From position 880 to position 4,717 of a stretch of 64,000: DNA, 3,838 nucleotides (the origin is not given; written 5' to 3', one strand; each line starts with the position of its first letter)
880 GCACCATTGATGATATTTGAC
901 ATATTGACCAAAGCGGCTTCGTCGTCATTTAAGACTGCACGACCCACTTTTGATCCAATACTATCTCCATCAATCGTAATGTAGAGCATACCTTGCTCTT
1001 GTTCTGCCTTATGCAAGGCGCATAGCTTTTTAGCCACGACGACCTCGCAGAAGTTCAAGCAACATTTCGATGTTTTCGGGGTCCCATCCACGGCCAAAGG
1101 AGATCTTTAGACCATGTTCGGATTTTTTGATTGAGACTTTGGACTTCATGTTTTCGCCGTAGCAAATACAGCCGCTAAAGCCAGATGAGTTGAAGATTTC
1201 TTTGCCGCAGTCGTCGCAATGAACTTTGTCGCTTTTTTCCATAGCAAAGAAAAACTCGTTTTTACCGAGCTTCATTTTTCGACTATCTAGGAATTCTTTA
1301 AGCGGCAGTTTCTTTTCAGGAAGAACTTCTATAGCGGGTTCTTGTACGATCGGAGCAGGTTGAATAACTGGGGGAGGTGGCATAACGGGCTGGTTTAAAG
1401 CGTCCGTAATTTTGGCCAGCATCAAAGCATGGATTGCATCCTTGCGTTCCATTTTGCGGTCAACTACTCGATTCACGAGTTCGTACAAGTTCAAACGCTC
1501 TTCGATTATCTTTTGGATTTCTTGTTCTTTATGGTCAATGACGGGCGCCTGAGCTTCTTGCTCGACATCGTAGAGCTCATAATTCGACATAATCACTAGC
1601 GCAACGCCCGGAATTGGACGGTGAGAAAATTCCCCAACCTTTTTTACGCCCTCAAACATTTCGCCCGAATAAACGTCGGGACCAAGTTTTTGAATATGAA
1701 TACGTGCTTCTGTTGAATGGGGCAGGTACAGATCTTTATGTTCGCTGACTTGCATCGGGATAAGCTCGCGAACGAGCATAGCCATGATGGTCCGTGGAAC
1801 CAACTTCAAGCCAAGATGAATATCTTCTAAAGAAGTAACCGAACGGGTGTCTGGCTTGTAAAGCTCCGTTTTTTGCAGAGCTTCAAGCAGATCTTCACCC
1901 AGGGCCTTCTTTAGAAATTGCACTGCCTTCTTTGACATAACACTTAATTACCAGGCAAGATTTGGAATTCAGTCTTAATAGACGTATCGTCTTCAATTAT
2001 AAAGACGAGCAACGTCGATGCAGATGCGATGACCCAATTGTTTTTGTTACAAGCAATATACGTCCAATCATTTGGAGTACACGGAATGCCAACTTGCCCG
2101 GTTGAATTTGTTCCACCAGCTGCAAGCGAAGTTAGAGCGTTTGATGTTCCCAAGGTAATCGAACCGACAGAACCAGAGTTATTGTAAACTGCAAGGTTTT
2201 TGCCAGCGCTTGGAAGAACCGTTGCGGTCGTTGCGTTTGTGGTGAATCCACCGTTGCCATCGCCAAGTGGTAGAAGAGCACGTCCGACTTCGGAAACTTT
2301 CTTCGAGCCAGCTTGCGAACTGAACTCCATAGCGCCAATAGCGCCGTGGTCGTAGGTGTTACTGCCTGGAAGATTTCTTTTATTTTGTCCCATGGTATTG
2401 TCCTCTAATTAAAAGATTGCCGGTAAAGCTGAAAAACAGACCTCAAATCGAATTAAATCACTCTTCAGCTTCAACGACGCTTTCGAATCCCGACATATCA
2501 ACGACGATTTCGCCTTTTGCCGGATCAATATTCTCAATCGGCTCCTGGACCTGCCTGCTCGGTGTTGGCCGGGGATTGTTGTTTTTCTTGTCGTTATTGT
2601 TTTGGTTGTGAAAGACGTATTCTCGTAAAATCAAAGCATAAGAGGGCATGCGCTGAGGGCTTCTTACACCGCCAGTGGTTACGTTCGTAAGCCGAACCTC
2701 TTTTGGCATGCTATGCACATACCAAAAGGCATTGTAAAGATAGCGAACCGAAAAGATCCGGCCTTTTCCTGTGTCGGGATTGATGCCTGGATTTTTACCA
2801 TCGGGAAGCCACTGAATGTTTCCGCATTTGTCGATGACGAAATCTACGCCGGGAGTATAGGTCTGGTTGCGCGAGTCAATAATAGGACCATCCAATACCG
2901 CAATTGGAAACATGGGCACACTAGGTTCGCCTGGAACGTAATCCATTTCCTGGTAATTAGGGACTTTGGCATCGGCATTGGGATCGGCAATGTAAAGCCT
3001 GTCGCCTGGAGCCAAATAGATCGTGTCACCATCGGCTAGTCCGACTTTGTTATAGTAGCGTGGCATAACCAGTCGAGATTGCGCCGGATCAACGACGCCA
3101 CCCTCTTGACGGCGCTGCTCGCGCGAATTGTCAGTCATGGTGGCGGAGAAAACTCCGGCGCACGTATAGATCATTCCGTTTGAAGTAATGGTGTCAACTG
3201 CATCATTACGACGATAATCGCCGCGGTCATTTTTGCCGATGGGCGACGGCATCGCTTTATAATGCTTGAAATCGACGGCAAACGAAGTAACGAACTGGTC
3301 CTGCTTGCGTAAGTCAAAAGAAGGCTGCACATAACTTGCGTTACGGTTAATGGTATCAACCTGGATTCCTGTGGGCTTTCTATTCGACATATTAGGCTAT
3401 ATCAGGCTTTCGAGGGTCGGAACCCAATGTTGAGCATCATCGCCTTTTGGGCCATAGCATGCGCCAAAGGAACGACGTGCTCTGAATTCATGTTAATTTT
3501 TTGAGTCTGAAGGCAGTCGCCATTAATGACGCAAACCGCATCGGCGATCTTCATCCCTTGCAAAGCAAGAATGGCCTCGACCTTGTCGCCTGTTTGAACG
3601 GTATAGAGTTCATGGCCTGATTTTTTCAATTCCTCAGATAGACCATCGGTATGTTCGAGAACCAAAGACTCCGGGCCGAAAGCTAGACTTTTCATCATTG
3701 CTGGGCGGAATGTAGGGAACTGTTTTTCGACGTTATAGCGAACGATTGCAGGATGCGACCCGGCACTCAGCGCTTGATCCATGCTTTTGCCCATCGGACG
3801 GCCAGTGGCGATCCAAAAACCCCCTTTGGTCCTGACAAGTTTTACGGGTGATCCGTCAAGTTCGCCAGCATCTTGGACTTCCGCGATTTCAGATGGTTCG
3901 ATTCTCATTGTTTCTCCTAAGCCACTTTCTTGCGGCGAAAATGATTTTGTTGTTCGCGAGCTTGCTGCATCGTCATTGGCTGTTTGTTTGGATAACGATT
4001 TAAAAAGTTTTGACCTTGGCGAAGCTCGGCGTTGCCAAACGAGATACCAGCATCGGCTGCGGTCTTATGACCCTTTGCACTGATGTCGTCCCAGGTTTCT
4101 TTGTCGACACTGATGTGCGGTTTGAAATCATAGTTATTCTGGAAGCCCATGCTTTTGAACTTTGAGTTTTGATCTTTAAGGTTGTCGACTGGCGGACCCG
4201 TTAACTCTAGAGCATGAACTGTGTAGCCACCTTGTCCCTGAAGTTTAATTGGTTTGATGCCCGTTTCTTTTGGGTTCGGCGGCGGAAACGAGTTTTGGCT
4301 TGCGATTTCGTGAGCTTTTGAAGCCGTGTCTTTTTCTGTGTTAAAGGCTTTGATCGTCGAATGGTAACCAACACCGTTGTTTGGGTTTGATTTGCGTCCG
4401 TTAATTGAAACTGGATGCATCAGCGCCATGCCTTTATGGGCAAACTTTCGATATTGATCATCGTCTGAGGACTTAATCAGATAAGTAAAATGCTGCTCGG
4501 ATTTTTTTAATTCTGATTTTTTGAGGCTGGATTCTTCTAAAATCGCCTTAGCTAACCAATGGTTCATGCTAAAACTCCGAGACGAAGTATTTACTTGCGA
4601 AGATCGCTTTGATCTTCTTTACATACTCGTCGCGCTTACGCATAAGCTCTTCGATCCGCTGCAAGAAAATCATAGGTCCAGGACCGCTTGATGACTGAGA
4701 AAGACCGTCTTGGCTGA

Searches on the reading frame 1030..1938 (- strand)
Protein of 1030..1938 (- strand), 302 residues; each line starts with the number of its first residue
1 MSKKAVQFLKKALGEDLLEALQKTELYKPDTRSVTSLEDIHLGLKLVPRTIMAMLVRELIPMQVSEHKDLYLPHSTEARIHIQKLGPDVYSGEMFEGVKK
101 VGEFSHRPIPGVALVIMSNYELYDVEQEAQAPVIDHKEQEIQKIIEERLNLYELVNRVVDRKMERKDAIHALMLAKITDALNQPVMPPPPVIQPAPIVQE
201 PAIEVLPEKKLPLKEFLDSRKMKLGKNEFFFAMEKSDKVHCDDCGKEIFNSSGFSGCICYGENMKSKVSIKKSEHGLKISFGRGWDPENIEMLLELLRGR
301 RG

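Call 5: search_protein_families(library=pfam, proteins=[window:1030-1938:-], max_evalue=0.1)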
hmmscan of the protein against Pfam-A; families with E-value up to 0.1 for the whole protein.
window:1030-1938:- (302 aa): 1 family
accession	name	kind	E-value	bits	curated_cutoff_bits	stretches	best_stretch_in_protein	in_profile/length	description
PF07307.16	HEPPP_synt_1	-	0.031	14.3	30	1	132-184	94-146/210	Heptaprenyl diphosphate synthase (HEPPP synthase) subunit 1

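Call 6: search_protein_families(library=phrogs, proteins=[window:1030-1938:-], max_evalue=0.01)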
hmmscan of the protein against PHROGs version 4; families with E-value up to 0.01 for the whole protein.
window:1030-1938:- (302 aa): 0 families

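Call 9: find_encoding_contigs(protein=window:1030-1938:-, flank=10000, max_places=6)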
Protein window:1030-1938:- (302 aa): 2 contigs read that carry it; 1 place shown.
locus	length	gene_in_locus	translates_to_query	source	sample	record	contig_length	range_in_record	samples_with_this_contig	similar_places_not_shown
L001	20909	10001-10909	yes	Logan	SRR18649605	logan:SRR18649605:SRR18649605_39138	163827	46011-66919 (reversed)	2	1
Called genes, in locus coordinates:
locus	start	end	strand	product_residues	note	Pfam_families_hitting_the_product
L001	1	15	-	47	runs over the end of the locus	-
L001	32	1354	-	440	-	-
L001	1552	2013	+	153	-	-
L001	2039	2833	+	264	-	-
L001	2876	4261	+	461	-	-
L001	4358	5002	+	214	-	-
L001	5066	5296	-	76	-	PF01844:HNH, PF13395:HNH_4, PF14279:HNH_5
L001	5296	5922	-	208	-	PF04275:P-mevalo_kinase (faint), PF21448:DNMK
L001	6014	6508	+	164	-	-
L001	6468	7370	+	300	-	-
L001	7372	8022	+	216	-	-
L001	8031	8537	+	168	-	-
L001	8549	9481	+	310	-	-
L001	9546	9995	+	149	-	-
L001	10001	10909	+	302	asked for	-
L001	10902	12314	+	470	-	PF18182:mCpol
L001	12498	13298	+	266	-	-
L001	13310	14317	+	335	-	-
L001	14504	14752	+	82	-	-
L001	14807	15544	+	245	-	-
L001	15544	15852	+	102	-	-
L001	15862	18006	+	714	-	-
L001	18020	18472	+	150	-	PF26461:Phi812_tail_tube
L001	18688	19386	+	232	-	-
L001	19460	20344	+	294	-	-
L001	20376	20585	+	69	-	-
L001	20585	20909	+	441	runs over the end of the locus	-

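Call 19: search_protein_families(library=phrogs, proteins=[L001:12498-13298:+, L001:13310-14317:+, L001:14807-15544:+, L001:15544-15852:+, L001:15862-18006:+, L001:18020-18472:+, L001:18688-19386:+, L001:19460-20344:+, L001:2876-4261:+, L001:32-1354:-], max_evalue=0.01)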
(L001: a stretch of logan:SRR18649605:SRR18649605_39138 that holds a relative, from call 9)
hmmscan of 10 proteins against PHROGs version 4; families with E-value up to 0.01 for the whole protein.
L001:12498-13298:+ (266 aa): 1 family
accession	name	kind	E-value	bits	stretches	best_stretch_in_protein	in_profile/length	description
phrog_16819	-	unknown function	4.4e-18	66.6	1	18-258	14-236/239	-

L001:13310-14317:+ (335 aa): 1 family
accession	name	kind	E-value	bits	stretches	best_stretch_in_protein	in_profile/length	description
phrog_1000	-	unknown function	1.4e-06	29.1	1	3-90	2-84/280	-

L001:14807-15544:+ (245 aa): 0 families

L001:15544-15852:+ (102 aa): 0 families

L001:15862-18006:+ (714 aa): 1 family
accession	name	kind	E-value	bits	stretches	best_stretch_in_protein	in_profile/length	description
phrog_279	-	tail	1.1e-30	107.8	1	14-712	14-488/489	tail sheath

L001:18020-18472:+ (150 aa): 2 families
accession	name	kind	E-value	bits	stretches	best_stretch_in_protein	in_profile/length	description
phrog_985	-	head and packaging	4.5e-08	33.9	1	5-112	8-114/141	virion structural protein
phrog_3776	-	unknown function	0.00016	22.4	1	5-121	10-123/143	-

L001:18688-19386:+ (232 aa): 0 families

L001:19460-20344:+ (294 aa): 0 families

L001:2876-4261:+ (461 aa): 1 family
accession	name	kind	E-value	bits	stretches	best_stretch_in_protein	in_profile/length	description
phrog_752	-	head and packaging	2.6e-39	136.4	1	3-458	16-469/475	major head protein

L001:32-1354:- (440 aa): 1 family
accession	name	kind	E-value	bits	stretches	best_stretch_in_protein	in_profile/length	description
phrog_1028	-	head and packaging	8.8e-05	23.1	0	83-153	101-172/591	head maturation protease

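Call 20: search_dna_similar(query=L001:15862-18006:+, collection=phages, mode=protein, max_rows=15)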
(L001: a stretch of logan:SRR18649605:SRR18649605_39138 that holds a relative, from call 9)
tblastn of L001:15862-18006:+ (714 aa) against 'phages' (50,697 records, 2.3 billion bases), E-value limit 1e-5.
Records with a match: 1; places in all: 1; records where one place covers at least 80% of the query: 1.
Best place of each record, by identity: <60% 1.
By first word of the organism name: Myxococcus 1.
By host as written in the record: Myxococcus sp. 1.
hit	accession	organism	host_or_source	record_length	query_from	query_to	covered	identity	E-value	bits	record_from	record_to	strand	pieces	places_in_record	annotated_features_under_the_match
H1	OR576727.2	Myxococcus phage Mx1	Myxococcus sp.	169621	1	713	93%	39.3%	6e-73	338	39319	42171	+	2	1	tail sheath protein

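Call 21: get_annotated_region(hit=H1, flank=18000)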
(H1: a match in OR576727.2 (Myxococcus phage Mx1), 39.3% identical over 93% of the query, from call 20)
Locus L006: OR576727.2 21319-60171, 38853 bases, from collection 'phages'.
description: Myxococcus phage Mx1, complete genome.
organism: Myxococcus phage Mx1 (NCBI taxid 2994995)
taxonomy: Viruses; Duplodnaviria; Heunggongvirae; Uroviricota; Caudoviricetes
host: Myxococcus sp.; source: cow dung; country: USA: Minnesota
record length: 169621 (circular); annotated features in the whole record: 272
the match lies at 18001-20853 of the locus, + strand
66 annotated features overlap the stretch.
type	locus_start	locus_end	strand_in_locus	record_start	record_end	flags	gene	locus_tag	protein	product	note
CDS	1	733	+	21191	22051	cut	-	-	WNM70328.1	thymidylate synthase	-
CDS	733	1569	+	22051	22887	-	-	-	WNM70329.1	deoxynucleoside monophosphate kinase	-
CDS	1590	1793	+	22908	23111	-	-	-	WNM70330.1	hypothetical protein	-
CDS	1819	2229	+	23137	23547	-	-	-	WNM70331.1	hypothetical protein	-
CDS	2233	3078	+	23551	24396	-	-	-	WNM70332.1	hypothetical protein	-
CDS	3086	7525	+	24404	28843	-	-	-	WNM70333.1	NUDIX hydrolase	-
CDS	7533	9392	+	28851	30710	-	-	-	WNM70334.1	kinase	-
CDS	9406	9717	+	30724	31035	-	-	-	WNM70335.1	hypothetical protein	-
CDS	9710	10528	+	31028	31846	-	-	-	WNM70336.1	hypothetical protein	-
CDS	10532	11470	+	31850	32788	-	-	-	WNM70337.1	hypothetical protein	-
CDS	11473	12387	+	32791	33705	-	-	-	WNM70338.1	hypothetical protein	-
CDS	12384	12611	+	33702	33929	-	-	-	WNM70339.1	hypothetical protein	-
CDS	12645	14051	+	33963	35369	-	-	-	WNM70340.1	hypothetical protein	-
CDS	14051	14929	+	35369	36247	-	-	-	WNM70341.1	hypothetical protein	-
CDS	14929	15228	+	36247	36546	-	-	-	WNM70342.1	hypothetical protein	-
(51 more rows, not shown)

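Call 32: search_protein_families(library=pfam, proteins=[L006:12645-14048:+, L006:14051-14926:+, L006:15245-16240:+, L006:11473-12384:+, L006:10532-11467:+, L001:12498-13298:+, L001:13310-14317:+, L001:2039-2833:+, L001:1552-2013:+, L001:32-1354:-], max_evalue=0.1)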
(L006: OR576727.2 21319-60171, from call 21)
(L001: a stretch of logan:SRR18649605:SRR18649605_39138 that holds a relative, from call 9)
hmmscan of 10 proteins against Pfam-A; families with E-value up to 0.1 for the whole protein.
L006:12645-14048:+ (468 aa): 1 family
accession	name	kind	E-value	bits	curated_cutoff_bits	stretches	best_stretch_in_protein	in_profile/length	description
PF18182.6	mCpol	-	0.00046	21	26.4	1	17-116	14-113/114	minimal CRISPR polymerase domain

L006:14051-14926:+ (292 aa): 0 families

L006:15245-16240:+ (332 aa): 0 families

L006:11473-12384:+ (304 aa): 1 family
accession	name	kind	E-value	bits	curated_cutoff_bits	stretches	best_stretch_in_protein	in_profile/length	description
PF25735.1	Phage_L5_gp82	-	8.4e-33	113.3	27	1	170-275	5-113/120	Mycobacterium phage L5 gene 82 protein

L006:10532-11467:+ (312 aa): 0 families

L001:12498-13298:+ (266 aa): 0 families

L001:13310-14317:+ (335 aa): 1 family
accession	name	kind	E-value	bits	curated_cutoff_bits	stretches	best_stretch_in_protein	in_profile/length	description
PF23932.1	SP10_terminator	-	0.00012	21.9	27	0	1-96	1-88/279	Phage termination protein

L001:2039-2833:+ (264 aa): 1 family
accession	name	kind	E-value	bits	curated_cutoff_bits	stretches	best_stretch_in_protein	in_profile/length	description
PF18627.6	PgdA_N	-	0.036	14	26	1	149-226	34-111/218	Peptidoglycan GlcNAc deacetylase N-terminal domain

L001:1552-2013:+ (153 aa): 0 families

L001:32-1354:- (440 aa): 1 family
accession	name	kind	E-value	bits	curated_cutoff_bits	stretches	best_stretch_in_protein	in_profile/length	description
PF13495.12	Phage_int_SAM_4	-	0.02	15.8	27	1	371-428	8-64/85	Phage integrase, N-terminal SAM-like domain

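Call 47: search_protein_families(library=phrogs, proteins=[L006:12645-14048:+, L006:14051-14926:+, L006:15245-16240:+, L006:11473-12384:+, L006:10532-11467:+, L006:9710-10525:+], max_evalue=1)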
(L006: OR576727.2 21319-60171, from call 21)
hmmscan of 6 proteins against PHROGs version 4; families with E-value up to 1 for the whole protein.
L006:12645-14048:+ (468 aa): 1 family
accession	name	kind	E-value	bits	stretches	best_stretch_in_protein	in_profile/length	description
phrog_8136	-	unknown function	0.25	10.9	1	289-335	146-194/377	-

L006:14051-14926:+ (292 aa): 4 families
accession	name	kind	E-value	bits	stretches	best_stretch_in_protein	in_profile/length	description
phrog_16819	-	unknown function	2.1e-16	61.1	2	16-171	11-172/239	-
phrog_3734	-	unknown function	0.024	14.8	1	84-133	82-130/247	-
phrog_2819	-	unknown function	0.027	15.6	1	250-289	108-147/152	-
phrog_17976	-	unknown function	0.13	12.8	1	96-119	78-101/228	-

L006:15245-16240:+ (332 aa): 1 family
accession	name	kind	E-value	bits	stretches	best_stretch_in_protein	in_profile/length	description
phrog_17105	-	unknown function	0.34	10.4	1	131-182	304-355/528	-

L006:11473-12384:+ (304 aa): 2 families
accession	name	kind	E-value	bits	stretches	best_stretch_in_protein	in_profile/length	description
phrog_586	-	unknown function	9.1e-35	120.3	1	171-276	6-116/122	-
phrog_2774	-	unknown function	2.4e-10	40.5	1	169-269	533-639/1263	-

L006:10532-11467:+ (312 aa): 1 family
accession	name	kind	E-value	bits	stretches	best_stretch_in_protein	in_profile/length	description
phrog_6795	-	moron, auxiliary metabolic gene and host takeover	0.83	10.6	1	230-272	38-75/111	Lar-like restriction alleviation protein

L006:9710-10525:+ (272 aa): 4 families
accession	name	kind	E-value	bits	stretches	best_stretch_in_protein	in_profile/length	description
phrog_1004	-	head and packaging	4.8e-15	56.6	1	17-265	17-247/263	virion structural protein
phrog_20874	-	unknown function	0.069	14.2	1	134-168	20-53/56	-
phrog_877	-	unknown function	0.19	10.4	1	126-202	272-353/1141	-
phrog_9969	-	transcription regulation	0.34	12.1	1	94-116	10-32/71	transcriptional regulator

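Call 48: search_dna_similar(query=L006:12645-14048:+, collection=phages, mode=protein, max_evalue=0.01, max_rows=20)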
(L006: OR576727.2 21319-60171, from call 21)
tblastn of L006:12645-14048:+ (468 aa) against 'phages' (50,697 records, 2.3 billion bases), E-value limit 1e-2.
Records with a match: 1; places in all: 1; records where one place covers at least 80% of the query: 1.
Best place of each record, by identity: >=99% 1.
By first word of the organism name: Myxococcus 1.
By host as written in the record: Myxococcus sp. 1.
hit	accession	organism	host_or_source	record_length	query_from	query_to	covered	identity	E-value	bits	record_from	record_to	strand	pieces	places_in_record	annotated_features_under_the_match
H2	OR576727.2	Myxococcus phage Mx1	Myxococcus sp.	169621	1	468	100%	100.0%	0e+0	852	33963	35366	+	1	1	hypothetical protein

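Call 57: search_solved_structures(query=L001:12498-13295:+, max_evalue=1)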
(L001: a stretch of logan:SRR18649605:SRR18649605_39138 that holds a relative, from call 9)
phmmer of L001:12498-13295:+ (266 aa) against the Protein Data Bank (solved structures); distinct sequences matched with E-value up to 1: 0.

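Call 58: search_solved_structures(query=L001:13310-14314:+, max_evalue=1)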
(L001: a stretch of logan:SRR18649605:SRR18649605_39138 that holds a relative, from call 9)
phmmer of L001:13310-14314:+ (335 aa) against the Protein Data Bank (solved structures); distinct sequences matched with E-value up to 1: 10.
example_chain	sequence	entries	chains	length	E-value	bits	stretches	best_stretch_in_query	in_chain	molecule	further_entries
5cpr_B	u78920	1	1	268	0.2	14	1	28-89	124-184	Histone-lysine N-methyltransferase SUV420H1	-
4bup_A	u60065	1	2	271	0.2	14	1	28-89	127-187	HISTONE-LYSINE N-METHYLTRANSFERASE SUV420H1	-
4v4n_AZ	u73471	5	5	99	0.2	14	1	80-158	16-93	50S ribosomal protein L30E | Large ribosomal subunit protein eL30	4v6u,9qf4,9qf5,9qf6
3s8p_A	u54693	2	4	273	0.2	13.9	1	28-89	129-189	Histone-lysine N-methyltransferase SUV420H1 | Histone-lysine N-methyltransferase KMT5B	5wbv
8t68_A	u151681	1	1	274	0.21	13.9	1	28-89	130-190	Histone-lysine N-methyltransferase KMT5B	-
7yrd_K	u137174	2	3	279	0.21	13.9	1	28-89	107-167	[histone H4]-N-methyl-L-lysine20 N-methyltransferase KMT5B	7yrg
9sra_BZ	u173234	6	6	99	0.28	13.5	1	81-157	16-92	Large ribosomal subunit protein eL30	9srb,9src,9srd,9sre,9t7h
8jhf_K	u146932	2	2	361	0.32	13.3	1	28-89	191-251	Histone-lysine N-methyltransferase KMT5B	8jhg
8t9f_K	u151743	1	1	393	0.34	13.2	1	28-89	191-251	Histone-lysine N-methyltransferase KMT5B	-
8t9h_K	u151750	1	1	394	0.34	13.2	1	28-89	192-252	Histone-lysine N-methyltransferase KMT5B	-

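Call 59: search_solved_structures(query=window:1033-1938:-, max_evalue=1)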
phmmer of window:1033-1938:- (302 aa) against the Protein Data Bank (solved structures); distinct sequences matched with E-value up to 1: 4.
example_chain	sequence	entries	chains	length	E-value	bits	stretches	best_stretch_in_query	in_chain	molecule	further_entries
5m3x_A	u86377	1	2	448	0.019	17.7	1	106-159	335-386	Angiotensinogen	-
5m3y_A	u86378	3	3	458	0.02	17.6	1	106-159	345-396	Angiotensinogen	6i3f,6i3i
2wxw_A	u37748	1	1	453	0.02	17.6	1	107-159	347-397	ANGIOTENSINOGEN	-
2x0b_B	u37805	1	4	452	0.02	17.6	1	107-159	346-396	ANGIOTENSINOGEN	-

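Call 84: find_homologous_proteins(query=window:1033-1938:-, max_evalue=0.00001)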
Query window:1033-1938:- (302 aa): 110 proteins with E <= 0.00001 among 1338 candidates.
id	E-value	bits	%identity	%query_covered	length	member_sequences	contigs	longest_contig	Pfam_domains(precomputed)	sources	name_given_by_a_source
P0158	1.4e-196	670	100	100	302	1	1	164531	-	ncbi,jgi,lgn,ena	jgi:hypothetical protein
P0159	8.3e-121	421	65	99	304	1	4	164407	-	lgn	-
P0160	6.9e-89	316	52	100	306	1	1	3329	-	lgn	-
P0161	7.1e-84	300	49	100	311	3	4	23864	-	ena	-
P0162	2.2e-83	298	47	100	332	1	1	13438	-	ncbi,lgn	-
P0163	7.3e-83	296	48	100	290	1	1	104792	-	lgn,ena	-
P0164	3.4e-82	294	46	98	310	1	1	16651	-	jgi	jgi:hypothetical protein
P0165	5.5e-82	294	47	100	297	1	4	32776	-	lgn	-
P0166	1.1e-81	293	48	100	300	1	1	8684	-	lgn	-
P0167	2.2e-81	292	47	100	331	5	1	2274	-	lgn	-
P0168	7.0e-81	290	50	100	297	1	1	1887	-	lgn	-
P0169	2.6e-80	288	46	100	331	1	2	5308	-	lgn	-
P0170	3.6e-80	288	48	100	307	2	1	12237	-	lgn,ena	-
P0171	1.1e-79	286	48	100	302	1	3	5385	-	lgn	-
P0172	2.1e-79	285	50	97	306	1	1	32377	-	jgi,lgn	jgi:hypothetical protein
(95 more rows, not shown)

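Call 90: predict_structure(alignment_id=A3)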
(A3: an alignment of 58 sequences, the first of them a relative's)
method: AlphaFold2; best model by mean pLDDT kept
length: 302 residues; sequences in the alignment: 58
mean_pLDDT: 77.3   pTM: 0.42
mean pLDDT of the five models: 77.3, 76.5, 74.0, 72.9, 72.7
residues with pLDDT >= 90: 97; 70-90: 103; 50-70: 79; < 50: 23
segments of 3 or more residues with pLDDT < 50: 193-206, 227-233
pLDDT, mean of each block of 10 residues (from residue 1): 77 80 78 86 88 94 97 90 96 97 96 95 65 64 87 92 93 92 72 44 49 75 55 58 71 62 62 70 71 68 47
secondary structure, 60 per line:
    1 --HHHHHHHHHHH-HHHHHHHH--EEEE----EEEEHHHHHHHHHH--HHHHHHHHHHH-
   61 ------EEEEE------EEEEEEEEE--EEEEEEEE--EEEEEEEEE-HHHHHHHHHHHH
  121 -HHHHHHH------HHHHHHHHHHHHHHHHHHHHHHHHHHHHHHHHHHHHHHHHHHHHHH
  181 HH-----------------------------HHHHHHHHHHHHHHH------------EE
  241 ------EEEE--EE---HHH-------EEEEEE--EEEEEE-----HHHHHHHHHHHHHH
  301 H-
elements in order: H3-13 H15-22 E25-28 E33-36 H37-46 H49-59 E67-71 E78-86 E89-96 E99-107 H109-120 H122-128 H135-182 H212-226 E247-250 E268-273 E276-281 H287-301

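Call 96: search_protein_families(library=padloc, proteins=[window:1033-1938:-, L001:12498-13295:+, L001:13310-14314:+], max_evalue=0.01)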
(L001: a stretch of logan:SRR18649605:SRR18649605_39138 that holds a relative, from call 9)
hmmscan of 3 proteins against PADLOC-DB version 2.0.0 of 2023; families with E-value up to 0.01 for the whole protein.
window:1033-1938:- (302 aa): 0 families

L001:12498-13295:+ (266 aa): 0 families

L001:13310-14314:+ (335 aa): 0 families

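Call 97: search_protein_families(library=ncbifam, proteins=[window:1033-1938:-, L001:12498-13295:+, L001:13310-14314:+], max_evalue=0.01)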
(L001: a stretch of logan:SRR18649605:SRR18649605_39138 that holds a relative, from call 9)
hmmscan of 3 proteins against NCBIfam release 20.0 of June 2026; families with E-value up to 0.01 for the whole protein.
window:1033-1938:- (302 aa): 0 families

L001:12498-13295:+ (266 aa): 0 families

L001:13310-14314:+ (335 aa): 0 families

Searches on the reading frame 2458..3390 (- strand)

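Call 5: search_protein_families(library=pfam, proteins=[window:2458-3390:-], max_evalue=0.1)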
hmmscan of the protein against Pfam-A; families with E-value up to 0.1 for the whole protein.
window:2458-3390:- (310 aa): 0 families

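Call 6: search_protein_families(library=phrogs, proteins=[window:2458-3390:-], max_evalue=0.01)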
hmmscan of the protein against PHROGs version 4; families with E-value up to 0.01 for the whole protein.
window:2458-3390:- (310 aa): 1 family
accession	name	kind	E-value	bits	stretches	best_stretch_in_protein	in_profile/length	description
phrog_1004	-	head and packaging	0.0017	18.7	1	206-274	175-241/263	virion structural protein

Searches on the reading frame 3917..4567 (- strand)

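Call 5: search_protein_families(library=pfam, proteins=[window:3917-4567:-], max_evalue=0.1)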
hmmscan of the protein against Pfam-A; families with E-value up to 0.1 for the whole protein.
window:3917-4567:- (216 aa): 0 families

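Call 6: search_protein_families(library=phrogs, proteins=[window:3917-4567:-], max_evalue=0.01)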
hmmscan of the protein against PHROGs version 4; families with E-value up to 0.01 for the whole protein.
window:3917-4567:- (216 aa): 2 families
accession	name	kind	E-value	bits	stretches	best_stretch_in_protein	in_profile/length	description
phrog_11209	-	head and packaging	0.0054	18.1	0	156-213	31-89/100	head scaffolding protein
phrog_22162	-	unknown function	0.0097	16.6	0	120-175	117-172/180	-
